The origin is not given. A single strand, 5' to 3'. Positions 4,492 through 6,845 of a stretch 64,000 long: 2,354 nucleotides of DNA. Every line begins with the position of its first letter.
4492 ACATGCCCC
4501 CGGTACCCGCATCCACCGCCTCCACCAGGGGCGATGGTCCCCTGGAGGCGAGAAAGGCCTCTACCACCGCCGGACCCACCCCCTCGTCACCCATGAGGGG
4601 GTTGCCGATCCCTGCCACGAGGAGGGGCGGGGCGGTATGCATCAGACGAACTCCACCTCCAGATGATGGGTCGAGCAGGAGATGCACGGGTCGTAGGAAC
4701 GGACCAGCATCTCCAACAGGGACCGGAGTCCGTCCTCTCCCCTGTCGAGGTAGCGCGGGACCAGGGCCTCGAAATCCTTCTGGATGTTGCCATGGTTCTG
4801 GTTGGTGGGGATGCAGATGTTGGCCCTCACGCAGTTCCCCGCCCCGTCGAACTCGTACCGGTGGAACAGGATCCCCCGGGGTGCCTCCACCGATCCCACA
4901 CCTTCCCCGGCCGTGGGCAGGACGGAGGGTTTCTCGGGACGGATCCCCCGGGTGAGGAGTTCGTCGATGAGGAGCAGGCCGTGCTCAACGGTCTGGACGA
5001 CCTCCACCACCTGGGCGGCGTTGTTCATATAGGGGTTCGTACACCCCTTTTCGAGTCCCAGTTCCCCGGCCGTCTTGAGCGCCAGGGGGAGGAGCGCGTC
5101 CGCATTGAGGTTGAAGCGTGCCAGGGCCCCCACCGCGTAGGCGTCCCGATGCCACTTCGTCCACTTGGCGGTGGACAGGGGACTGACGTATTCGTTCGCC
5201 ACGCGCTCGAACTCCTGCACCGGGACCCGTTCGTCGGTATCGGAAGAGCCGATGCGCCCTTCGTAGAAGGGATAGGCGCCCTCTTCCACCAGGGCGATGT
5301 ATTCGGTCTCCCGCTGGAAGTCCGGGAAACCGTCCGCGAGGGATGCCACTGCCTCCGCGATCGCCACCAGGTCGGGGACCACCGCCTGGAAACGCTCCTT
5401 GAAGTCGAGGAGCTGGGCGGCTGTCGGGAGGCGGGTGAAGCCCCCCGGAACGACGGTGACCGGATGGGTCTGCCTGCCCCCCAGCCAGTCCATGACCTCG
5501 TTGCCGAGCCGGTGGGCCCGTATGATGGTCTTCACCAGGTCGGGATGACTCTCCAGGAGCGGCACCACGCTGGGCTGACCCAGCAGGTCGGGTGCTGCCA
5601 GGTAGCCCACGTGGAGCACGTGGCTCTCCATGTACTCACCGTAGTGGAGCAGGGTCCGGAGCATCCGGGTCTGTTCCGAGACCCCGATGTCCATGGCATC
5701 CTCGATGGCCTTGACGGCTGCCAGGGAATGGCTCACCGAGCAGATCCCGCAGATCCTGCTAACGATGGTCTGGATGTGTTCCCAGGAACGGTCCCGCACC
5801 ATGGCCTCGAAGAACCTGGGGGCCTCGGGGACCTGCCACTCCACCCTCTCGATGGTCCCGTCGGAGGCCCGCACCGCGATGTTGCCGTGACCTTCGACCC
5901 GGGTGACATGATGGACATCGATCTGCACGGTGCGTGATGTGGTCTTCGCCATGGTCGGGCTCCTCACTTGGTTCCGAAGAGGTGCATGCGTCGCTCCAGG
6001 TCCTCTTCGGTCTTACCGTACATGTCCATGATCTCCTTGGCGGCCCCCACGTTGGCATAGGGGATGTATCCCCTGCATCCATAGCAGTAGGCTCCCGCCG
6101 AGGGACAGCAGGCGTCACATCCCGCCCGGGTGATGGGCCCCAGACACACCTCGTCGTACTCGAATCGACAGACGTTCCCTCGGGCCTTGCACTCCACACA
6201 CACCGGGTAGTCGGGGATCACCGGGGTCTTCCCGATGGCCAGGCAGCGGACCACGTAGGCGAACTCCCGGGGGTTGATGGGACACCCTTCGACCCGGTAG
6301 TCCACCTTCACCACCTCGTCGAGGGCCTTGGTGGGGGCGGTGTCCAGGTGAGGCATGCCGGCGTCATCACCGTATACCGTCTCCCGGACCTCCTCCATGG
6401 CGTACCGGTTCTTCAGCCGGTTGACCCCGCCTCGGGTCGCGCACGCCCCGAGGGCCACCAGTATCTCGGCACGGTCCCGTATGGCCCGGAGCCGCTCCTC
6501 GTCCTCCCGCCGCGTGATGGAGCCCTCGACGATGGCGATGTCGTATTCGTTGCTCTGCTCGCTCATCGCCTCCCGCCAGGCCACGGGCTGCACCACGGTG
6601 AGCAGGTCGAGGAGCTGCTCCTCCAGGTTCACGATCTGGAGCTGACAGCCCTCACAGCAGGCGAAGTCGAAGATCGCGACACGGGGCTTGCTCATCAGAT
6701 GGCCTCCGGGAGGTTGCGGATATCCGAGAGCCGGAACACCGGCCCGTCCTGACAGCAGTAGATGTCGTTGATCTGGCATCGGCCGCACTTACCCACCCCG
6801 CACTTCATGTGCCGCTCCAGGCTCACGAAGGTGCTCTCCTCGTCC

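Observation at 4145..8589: Complete group 3b (sulfhydrogenase-type) [NiFe] hydrogenase operon with stop/start overlaps at every gene junction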

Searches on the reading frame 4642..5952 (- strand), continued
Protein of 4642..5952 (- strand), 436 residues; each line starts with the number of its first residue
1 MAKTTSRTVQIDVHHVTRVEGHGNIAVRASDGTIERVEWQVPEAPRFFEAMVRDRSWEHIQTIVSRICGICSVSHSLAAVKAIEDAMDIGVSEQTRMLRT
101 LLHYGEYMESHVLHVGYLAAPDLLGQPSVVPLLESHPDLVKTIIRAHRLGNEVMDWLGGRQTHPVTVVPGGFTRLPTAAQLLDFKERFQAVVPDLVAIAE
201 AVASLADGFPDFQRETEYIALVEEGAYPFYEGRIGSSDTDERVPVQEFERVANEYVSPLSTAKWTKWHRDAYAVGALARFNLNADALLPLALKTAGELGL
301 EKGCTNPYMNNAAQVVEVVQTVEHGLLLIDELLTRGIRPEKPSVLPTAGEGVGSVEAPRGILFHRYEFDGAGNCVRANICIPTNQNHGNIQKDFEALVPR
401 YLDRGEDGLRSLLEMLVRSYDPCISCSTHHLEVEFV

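Call 48: find_encoding_contigs(protein=P0010, flank=10000, max_places=1)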
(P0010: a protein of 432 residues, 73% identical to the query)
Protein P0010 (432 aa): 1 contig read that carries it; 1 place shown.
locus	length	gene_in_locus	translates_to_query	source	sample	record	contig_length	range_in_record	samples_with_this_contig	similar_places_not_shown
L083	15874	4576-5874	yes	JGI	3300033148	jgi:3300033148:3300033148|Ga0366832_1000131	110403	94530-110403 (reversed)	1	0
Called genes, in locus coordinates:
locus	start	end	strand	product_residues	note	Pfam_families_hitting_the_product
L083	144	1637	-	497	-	PF13384:HTH_23 (faint), PF02796:HTH_7 (faint), PF12728:HTH_17 (faint), PF13730:HTH_36 (faint), PF04542:Sigma70_r2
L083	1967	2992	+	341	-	PF12838:Fer4_7 (faint), PF13187:Fer4_9 (faint), PF13183:Fer4_8 (faint), PF17179:Fer4_22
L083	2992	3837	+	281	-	PF00970:FAD_binding_6, PF00175:NAD_binding_1, PF10418:DHODB_Fe-S_bind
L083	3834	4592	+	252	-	PF01058:Oxidored_q6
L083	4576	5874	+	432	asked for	PF27537:HoxH (weak), PF00374:NiFeSe_Hases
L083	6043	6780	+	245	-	PF01261:AP_endonuc_2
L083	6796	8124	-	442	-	PF01554:MatE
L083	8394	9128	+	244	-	PF06283:ThuA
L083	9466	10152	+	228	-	PF13482:RNase_H_2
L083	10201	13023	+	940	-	PF00270:DEAD, PF04851:ResIII, PF00271:Helicase_C, PF22982:WHD_HRQ1, PF09369:MZB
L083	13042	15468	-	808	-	PF00583:Acetyltransf_1, PF13527:Acetyltransf_9 (weak), PF12228:DUF3604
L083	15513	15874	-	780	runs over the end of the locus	PF00270:DEAD, PF04851:ResIII (weak), PF00271:Helicase_C, PF22982:WHD_HRQ1, PF09369:MZB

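Call 49: find_encoding_contigs(protein=P0009, flank=10000, max_places=1)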
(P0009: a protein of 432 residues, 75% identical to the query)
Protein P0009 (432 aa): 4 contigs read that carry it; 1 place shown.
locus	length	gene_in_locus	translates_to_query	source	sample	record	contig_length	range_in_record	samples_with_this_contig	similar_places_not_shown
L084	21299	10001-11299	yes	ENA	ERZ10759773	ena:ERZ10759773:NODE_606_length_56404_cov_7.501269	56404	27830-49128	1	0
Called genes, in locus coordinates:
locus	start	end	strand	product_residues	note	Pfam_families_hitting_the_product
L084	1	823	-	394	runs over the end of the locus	PF00374:NiFeSe_Hases, PF00346:Complex1_49kDa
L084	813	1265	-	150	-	PF00329:Complex1_30kDa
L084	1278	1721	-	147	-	PF01058:Oxidored_q6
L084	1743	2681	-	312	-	PF00146:NADHdh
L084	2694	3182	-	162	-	PF00037:Fer4 (weak), PF12797:Fer4_2 (weak), PF13187:Fer4_9 (weak), PF13247:Fer4_11, PF12838:Fer4_7, PF00037:Fer4 (weak), PF12837:Fer4_6 (weak), PF13237:Fer4_10 (weak), +6 more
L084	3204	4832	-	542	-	-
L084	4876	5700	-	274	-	PF00175:NAD_binding_1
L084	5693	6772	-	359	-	PF13183:Fer4_8 (faint), PF13187:Fer4_9 (faint), PF13534:Fer4_17 (faint), PF13237:Fer4_10 (faint), PF17179:Fer4_22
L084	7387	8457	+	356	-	PF12838:Fer4_7 (faint), PF13534:Fer4_17 (faint), PF17179:Fer4_22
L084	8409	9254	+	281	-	PF00970:FAD_binding_6, PF00175:NAD_binding_1, PF10418:DHODB_Fe-S_bind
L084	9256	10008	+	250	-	PF01058:Oxidored_q6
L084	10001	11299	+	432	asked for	PF27537:HoxH (faint), PF00374:NiFeSe_Hases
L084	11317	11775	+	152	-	PF01750:HycI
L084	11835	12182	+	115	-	PF01155:HypA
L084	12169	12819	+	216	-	PF02492:cobW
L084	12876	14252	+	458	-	PF00089:Trypsin, PF13365:Trypsin_2, PF00595:PDZ (faint), PF13180:PDZ_2, PF17820:PDZ_6 (weak)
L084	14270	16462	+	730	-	PF00595:PDZ (faint), PF13180:PDZ_2 (faint), PF17820:PDZ_6 (faint), PF12812:PDZ_1 (weak)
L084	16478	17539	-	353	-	PF05935:Arylsulfotrans, PF13360:PQQ_2 (faint), PF14269:Arylsulfotran_2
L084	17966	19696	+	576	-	PF02776:TPP_enzyme_N, PF00205:TPP_enzyme_M, PF02775:TPP_enzyme_C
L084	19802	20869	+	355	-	PF04015:DUF362, PF13237:Fer4_10, PF14697:Fer4_21, PF12838:Fer4_7, PF13187:Fer4_9, PF25160:LdpA_Fe-S-bd (weak), PF00037:Fer4, PF12797:Fer4_2 (weak), +6 more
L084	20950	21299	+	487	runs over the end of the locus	PF00884:Sulfatase, PF01663:Phosphodiest (weak), PF16347:SGSH_C (weak)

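Call 50: find_encoding_contigs(protein=P0004, flank=10000, max_places=1)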
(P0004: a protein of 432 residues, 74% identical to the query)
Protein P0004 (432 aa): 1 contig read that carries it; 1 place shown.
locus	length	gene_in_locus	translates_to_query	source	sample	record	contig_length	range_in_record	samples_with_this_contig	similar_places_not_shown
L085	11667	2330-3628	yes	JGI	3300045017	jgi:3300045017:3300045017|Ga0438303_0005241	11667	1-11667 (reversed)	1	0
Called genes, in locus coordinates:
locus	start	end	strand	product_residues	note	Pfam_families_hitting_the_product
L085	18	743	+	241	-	PF13534:Fer4_17 (faint), PF13187:Fer4_9 (faint), PF12838:Fer4_7 (faint), PF17179:Fer4_22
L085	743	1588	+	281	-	PF00970:FAD_binding_6, PF00175:NAD_binding_1, PF10418:DHODB_Fe-S_bind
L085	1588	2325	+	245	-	PF01058:Oxidored_q6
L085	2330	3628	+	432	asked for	PF00374:NiFeSe_Hases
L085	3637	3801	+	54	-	-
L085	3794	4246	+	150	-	PF01750:HycI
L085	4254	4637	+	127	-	PF01155:HypA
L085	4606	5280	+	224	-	PF02492:cobW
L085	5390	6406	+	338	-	PF17788:HypF_C, PF22521:HypF_C_2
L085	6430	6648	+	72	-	PF01455:HupF_HypC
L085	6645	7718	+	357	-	PF01924:HypD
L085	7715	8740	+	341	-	PF00586:AIRS, PF02769:AIRS_C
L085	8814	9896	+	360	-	PF14606:Lipase_GDSL_3, PF13472:Lipase_GDSL_2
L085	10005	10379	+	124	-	PF02261:Asp_decarbox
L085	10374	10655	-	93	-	PF04456:DUF503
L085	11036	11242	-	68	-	PF01022:HTH_5 (weak), PF12802:MarR_2 (weak), PF12840:HTH_20 (weak)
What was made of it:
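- Closest known: Bacterial group 3b operons in PVC, Spirochaetota, Chloroflexota, Bacillota and other MAGs. Different: In several lineages hypA, B, F, C, D and E follow the protease (L084, L085; calls 49, 50); here they do not.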

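Call 54: search_solved_structures(query=A2, max_evalue=1e-20)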
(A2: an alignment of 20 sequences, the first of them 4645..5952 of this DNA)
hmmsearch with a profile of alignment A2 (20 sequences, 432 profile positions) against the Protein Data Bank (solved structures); distinct sequences matched with E-value up to 1e-20: 65 (the best 60 are shown).
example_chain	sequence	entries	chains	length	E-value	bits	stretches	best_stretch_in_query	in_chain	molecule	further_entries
5yxy_A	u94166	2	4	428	8.9e-88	298.2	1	5-426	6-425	Cytosolic NiFe-hydrogenase, alpha subunit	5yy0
9nez_D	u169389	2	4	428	7.3e-86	291.9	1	6-427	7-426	Sulfhydrogenase 1 subunit alpha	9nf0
9e15_B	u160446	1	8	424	4e-85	289.5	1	6-425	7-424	Sulfhydrogenase 1 subunit alpha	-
9e1j_B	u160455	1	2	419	5.8e-85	289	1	7-425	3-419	Sulfhydrogenase 1 subunit alpha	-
5odc_F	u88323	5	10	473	1.7e-73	251.1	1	5-427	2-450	Methyl-viologen reducing hydrogenase subunit A | Methyl-viologen reducing hydrogenase, subunit A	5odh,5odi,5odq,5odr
7t2r_D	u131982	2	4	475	7.5e-67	229.3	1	3-427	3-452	NiFe hydrogenase large subunit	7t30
9sfi_g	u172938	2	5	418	2.4e-64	221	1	7-390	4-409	Coenzyme F420-reducing hydrogenase, alpha subunit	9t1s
9sw2_F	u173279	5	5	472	4.7e-63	216.8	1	5-428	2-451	F420-non-reducing hydrogenase subunit A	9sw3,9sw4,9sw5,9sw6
5xf9_D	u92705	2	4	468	1.8e-52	181.9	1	6-425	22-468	NAD-reducing hydrogenase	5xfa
4kl8_L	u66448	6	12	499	2.5e-37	132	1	4-133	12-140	Nickel-dependent hydrogenase large subunit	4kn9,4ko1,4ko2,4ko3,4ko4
5jsu_B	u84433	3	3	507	2.8e-37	131.8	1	6-189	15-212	Periplasmic [NiFeSe] hydrogenase, large subunit, selenocysteine-containing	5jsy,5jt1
1cc1_L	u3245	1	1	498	4.5e-37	131.1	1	4-133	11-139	HYDROGENASE (LARGE SUBUNIT)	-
5jsh_B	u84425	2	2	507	1.5e-35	126.1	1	6-189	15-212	Periplasmic [NiFeSe] hydrogenase, large subunit, selenocysteine-containing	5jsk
6z8m_B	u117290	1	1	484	3.7e-35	124.8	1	6-189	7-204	Periplasmic [NiFeSe] hydrogenase, large subunit, selenocysteine-containing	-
6ruc_B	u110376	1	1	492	4e-35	124.7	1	6-189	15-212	Periplasmic [NiFeSe] hydrogenase, large subunit, selenocysteine-containing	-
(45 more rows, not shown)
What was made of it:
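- On Group 3b [NiFe] hydrogenase: With the family profile, 289-298 against 251, 182 and 122 (call 54).
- The family profile ranks 3b over 3c, 3d and 3a by at least 38 bits (call 54). The profile search separates 3b (289-298 bits) from 3c (251), 3d (182) and 3a (122) (call 54).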

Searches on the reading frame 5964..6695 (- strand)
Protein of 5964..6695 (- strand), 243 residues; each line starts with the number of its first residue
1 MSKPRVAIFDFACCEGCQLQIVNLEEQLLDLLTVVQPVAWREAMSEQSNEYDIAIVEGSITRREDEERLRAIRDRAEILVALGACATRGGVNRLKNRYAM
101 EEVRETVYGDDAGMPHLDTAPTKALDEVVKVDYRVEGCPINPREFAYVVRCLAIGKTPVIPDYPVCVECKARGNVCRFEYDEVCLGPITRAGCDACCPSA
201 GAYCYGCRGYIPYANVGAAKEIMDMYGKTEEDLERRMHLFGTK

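Call 5: search_protein_families(library=pfam, proteins=[window:5964-6695:-], max_evalue=0.01)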
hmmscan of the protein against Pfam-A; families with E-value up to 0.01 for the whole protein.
window:5964-6695:- (243 aa): 2 families
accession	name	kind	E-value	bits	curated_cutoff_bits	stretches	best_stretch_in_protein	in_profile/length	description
PF01058.29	Oxidored_q6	-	5.2e-27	94.5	27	1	14-150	1-126/128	NADH ubiquinone oxidoreductase, 20 Kd subunit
PF10964.13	DUF2766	-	0.0039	17.9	27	1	17-53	18-50/79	Protein of unknown function (DUF2766)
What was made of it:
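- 5964..6695 (-): delta subunit = [NiFe] hydrogenase small subunit, 243 aa, no Tat signal. Pfam Oxidored_q6 94.5 bits (call 5).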

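Call 6: search_protein_families(library=ncbifam, proteins=[window:5964-6695:-], max_evalue=0.01)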
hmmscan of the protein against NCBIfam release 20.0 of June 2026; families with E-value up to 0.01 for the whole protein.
window:5964-6695:- (243 aa): 7 families
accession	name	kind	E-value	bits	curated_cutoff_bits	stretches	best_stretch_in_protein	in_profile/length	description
NF040836.1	sulfhyd_HydD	equivalog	5e-56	189.8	500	1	3-241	5-245/261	NADPH-dependent hydrogenase/sulfhydrogenase 1 subunit delta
NF040831.1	sulfhyd_ShyD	equivalog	1.3e-48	165.7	460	1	5-240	2-237/240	NAD(P)-dependent hydrogenase/sulfhydrogenase 2 subunit delta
NF045875.1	F420_non_VhuG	exception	2.5e-31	109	450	2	3-170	4-181/286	F420-non-reducing hydrogenase subunit VhuG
TIGR03294.1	FrhG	equivalog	1.4e-14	54.4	245.5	1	4-197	2-183/228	coenzyme F420 hydrogenase subunit gamma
TIGR01957.1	nuoB_fam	subfamily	0.00013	21.9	142.7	0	44-93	51-102/145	NADH-quinone oxidoreductase subunit B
NF005012.1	PRK06411.1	subfamily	0.00067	19.2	116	0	49-93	72-118/166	NADH-quinone oxidoreductase subunit NuoB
NF011390.0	PRK14815.1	equivalog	0.00098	18.5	281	0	48-93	71-118/183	NADH dehydrogenase subunit B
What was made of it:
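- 5964..6695 (-): NCBIfam HydD 190 and ShyD 166 bits, above VhuG 109 and FrhG 54 (call 6).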

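Call 30: search_solved_structures(query=window:5964-6695:-, max_evalue=0.00001, show_alignments=1)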
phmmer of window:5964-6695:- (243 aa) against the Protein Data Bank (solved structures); distinct sequences matched with E-value up to 0.00001: 10.
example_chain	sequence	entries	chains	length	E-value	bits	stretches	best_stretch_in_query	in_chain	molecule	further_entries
9nez_A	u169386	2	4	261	1.5e-49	172.2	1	1-241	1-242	Sulfhydrogenase 1 subunit delta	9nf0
9e15_A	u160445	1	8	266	3.2e-49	171.1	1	3-241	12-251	Sulfhydrogenase 1 subunit delta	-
9e1j_A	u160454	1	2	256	4.2e-49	170.7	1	3-241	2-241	Sulfhydrogenase 1 subunit delta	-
9sfi_I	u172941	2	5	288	1e-32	117.1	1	3-179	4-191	F420-non-reducing hydrogenase small subunit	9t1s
5odc_E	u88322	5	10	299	5.2e-31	111.4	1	11-172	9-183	Methyl-viologen reducing hydrogenase subunit G | Methyl-viologen reducing hydrogenase, subunit G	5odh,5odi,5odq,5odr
9sw2_E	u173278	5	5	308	2e-21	80.1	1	8-170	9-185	F420-non-reducing hydrogenase subunit G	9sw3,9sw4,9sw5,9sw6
5xf9_C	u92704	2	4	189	3.4e-16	62.9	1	3-164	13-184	NAD-reducing hydrogenase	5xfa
7t2r_E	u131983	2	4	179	3.7e-16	62.8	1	1-162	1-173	NiFe hydrogenase small subunit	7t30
9r51_C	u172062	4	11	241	6.1e-09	39.2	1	6-199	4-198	F420-reducing [NiFe]-hydrogenase from Methanothermococcus thermolithotrophicus subunit gam | F420-reducing [NiFe]-hydrogenase from Methanothermococcus thermolit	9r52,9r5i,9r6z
3zfs_B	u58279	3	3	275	1.8e-07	34.3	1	2-152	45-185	F420-REDUCING HYDROGENASE, SUBUNIT GAMMA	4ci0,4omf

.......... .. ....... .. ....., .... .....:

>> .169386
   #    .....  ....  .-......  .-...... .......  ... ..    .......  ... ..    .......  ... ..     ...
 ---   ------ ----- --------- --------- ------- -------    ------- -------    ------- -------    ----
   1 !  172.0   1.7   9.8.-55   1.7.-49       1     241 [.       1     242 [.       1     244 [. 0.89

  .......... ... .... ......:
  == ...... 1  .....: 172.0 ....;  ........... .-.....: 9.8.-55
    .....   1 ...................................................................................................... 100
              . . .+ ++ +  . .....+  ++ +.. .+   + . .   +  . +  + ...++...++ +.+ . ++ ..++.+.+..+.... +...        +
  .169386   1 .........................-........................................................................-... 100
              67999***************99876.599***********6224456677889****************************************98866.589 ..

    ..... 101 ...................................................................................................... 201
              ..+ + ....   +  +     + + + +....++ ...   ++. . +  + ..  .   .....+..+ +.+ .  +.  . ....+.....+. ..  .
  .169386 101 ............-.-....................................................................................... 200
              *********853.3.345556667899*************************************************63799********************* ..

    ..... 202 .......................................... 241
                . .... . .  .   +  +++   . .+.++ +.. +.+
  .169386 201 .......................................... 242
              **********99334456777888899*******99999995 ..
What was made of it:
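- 5964..6695 (-): Matches 9nez_A at 172 bits over the full length with all Cys clusters aligned (call 30).
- The small subunit also ranks 3b first (calls 6, 30).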
